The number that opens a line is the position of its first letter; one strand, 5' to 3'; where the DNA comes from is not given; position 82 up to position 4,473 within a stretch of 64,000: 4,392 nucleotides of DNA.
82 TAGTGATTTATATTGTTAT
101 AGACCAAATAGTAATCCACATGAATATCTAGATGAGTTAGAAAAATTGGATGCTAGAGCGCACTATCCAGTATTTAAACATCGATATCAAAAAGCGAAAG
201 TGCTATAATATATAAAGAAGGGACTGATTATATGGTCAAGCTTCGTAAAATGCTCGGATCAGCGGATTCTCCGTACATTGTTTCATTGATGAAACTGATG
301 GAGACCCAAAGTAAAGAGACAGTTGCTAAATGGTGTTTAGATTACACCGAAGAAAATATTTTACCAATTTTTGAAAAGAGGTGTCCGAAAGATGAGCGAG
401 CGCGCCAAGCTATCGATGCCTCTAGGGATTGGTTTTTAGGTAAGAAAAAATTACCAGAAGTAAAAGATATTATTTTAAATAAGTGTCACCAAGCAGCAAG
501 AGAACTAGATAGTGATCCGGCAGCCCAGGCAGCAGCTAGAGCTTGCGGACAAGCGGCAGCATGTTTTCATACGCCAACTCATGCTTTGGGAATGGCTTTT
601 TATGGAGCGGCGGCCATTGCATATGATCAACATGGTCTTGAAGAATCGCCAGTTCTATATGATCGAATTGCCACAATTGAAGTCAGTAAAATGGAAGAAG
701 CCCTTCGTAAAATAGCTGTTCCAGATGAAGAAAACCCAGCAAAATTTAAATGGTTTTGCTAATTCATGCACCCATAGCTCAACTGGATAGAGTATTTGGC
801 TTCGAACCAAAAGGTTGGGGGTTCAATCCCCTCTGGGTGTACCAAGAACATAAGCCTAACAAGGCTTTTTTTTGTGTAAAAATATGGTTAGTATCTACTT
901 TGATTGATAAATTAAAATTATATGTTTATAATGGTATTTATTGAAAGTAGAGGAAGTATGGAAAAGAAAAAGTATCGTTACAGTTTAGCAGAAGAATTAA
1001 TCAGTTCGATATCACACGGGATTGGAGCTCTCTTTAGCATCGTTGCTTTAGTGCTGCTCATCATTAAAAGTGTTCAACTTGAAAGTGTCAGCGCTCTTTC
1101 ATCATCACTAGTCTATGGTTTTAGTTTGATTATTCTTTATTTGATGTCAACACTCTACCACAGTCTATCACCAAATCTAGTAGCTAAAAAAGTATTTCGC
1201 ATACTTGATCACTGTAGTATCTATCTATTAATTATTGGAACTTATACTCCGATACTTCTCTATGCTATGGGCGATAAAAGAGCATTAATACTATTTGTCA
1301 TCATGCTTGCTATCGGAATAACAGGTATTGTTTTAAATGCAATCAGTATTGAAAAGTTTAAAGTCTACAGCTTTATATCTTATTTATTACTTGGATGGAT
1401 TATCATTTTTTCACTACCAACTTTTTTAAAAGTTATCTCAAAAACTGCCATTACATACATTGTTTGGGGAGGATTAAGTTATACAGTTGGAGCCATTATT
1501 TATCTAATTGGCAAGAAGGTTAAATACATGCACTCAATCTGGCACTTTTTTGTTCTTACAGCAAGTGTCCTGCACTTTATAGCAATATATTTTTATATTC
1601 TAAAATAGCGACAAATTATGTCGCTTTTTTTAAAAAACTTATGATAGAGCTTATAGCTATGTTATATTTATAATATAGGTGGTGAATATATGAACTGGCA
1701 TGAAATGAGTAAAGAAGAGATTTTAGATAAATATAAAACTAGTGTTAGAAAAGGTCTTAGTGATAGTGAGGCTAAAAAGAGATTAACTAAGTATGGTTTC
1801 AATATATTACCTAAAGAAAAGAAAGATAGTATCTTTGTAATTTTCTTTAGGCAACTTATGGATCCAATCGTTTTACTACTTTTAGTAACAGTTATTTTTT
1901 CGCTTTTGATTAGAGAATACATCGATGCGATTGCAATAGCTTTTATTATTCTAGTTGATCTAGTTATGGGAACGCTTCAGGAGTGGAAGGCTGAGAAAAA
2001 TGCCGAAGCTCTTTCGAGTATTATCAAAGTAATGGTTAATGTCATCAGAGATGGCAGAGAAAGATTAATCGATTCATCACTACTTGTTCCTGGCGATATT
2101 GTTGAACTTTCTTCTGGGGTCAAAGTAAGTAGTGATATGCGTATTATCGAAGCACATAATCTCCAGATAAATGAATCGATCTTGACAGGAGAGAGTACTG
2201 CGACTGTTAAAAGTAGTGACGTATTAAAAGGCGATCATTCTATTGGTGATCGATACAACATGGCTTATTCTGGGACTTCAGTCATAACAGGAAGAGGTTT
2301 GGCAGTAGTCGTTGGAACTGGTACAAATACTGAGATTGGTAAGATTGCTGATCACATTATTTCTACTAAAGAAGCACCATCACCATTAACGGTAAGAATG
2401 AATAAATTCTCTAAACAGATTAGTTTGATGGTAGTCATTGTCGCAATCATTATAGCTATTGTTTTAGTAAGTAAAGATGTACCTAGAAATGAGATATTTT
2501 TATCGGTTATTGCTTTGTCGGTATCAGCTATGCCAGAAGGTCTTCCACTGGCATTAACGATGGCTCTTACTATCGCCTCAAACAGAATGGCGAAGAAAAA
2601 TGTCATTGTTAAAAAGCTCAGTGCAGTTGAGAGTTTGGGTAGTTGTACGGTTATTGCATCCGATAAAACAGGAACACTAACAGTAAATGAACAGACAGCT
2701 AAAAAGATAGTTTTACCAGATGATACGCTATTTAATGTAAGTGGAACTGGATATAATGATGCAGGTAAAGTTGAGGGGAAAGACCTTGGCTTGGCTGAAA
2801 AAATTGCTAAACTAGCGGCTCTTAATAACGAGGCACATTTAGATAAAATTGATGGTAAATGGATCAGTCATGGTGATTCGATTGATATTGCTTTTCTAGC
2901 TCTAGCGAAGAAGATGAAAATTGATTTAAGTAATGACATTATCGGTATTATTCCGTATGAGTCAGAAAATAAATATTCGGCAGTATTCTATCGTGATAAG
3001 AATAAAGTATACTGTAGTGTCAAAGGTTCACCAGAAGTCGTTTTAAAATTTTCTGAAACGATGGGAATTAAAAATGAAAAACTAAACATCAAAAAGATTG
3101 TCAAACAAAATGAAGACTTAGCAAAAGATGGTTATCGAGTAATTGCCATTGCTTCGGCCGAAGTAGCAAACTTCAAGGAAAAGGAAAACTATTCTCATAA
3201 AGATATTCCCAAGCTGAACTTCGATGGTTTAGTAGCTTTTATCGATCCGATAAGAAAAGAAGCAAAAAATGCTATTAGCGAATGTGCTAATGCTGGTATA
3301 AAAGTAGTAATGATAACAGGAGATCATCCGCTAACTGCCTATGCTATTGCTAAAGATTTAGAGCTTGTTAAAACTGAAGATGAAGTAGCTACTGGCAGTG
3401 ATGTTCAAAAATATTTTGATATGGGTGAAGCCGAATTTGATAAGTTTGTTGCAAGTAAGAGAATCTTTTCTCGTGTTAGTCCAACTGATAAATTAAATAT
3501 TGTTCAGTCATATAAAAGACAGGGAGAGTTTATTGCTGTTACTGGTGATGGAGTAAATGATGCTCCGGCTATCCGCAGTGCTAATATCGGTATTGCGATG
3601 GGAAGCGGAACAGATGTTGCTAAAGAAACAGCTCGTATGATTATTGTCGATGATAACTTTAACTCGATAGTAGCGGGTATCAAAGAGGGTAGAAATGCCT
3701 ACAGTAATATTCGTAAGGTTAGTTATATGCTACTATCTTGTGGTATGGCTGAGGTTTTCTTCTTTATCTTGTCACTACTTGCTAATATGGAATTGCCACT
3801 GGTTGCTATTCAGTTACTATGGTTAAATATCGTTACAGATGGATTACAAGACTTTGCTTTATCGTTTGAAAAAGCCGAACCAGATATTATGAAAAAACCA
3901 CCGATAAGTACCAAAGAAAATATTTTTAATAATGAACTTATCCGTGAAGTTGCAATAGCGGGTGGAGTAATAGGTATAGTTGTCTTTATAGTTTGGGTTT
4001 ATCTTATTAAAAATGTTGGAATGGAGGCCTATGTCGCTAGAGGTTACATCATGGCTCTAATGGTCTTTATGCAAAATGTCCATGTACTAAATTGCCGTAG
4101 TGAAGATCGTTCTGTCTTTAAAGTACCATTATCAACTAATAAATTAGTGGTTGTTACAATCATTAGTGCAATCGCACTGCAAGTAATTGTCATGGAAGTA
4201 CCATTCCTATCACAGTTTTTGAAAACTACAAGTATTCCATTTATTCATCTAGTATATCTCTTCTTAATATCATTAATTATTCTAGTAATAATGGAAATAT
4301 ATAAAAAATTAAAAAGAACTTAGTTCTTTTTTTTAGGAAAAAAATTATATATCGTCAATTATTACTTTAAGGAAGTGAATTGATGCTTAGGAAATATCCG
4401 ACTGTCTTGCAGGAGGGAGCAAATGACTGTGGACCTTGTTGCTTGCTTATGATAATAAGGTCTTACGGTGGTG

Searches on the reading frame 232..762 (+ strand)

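Call 3: search_protein_families(library=pfam, proteins=[window:232-762:+], max_evalue=1)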
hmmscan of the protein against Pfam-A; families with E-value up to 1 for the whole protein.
window:232-762:+ (176 aa): 2 families
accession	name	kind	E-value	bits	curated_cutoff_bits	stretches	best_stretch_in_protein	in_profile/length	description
PF21805.3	Imm5_like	-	1.5e-39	135.3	25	1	22-138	2-113/129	Imm-5 like putative immunity protein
PF20046.4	DUF6448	-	0.093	13.1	27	1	12-69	1-58/147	Family of unknown function (DUF6448)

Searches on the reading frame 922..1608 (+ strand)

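Call 3: search_protein_families(library=pfam, proteins=[window:922-1608:+], max_evalue=1)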
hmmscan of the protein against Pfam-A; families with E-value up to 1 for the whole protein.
window:922-1608:+ (228 aa): 2 families
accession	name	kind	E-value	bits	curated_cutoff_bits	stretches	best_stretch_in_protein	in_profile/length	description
PF03006.26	HlyIII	-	3.5e-38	131.9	26.2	1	21-219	2-224/224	Haemolysin-III related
PF13221.11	DUF4029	-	0.017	16.2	25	1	133-191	28-87/96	Protein of unknown function (DUF4029)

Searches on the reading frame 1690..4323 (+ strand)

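Call 3: search_protein_families(library=pfam, proteins=[window:1690-4323:+], max_evalue=1)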
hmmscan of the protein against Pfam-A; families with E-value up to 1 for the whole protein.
window:1690-4323:+ (877 aa): 8 families
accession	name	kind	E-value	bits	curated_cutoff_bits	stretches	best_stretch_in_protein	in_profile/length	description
PF00689.26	Cation_ATPase_C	-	1.5e-47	162.1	27.3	1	702-874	2-175/175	Cation transporting ATPase, C-terminus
PF00122.25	E1-E2_ATPase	-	5.2e-46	156.9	28.1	1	112-303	3-181/181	E1-E2 ATPase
PF00690.31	Cation_ATPase_N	-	3.5e-21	75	20.4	1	3-71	1-69/69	Cation transporter/ATPase, N-terminus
PF00702.32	Hydrolase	-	5.4e-15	56.7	26.4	1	464-632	30-191/191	haloacid dehalogenase-like hydrolase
PF13246.12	Cation_ATPase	-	3.4e-12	46.6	21.7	1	377-457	1-90/91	Cation transport ATPase (P-type)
PF08282.18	Hydrolase_3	-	6e-08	33.2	20.9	1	604-661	195-252/255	haloacid dehalogenase-like hydrolase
PF12710.13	HAD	-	0.00029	21.8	27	1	487-629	46-189/189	haloacid dehalogenase-like hydrolase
PF04055.27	Radical_SAM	-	0.027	15.1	29.5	1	524-586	32-74/166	Radical SAM superfamily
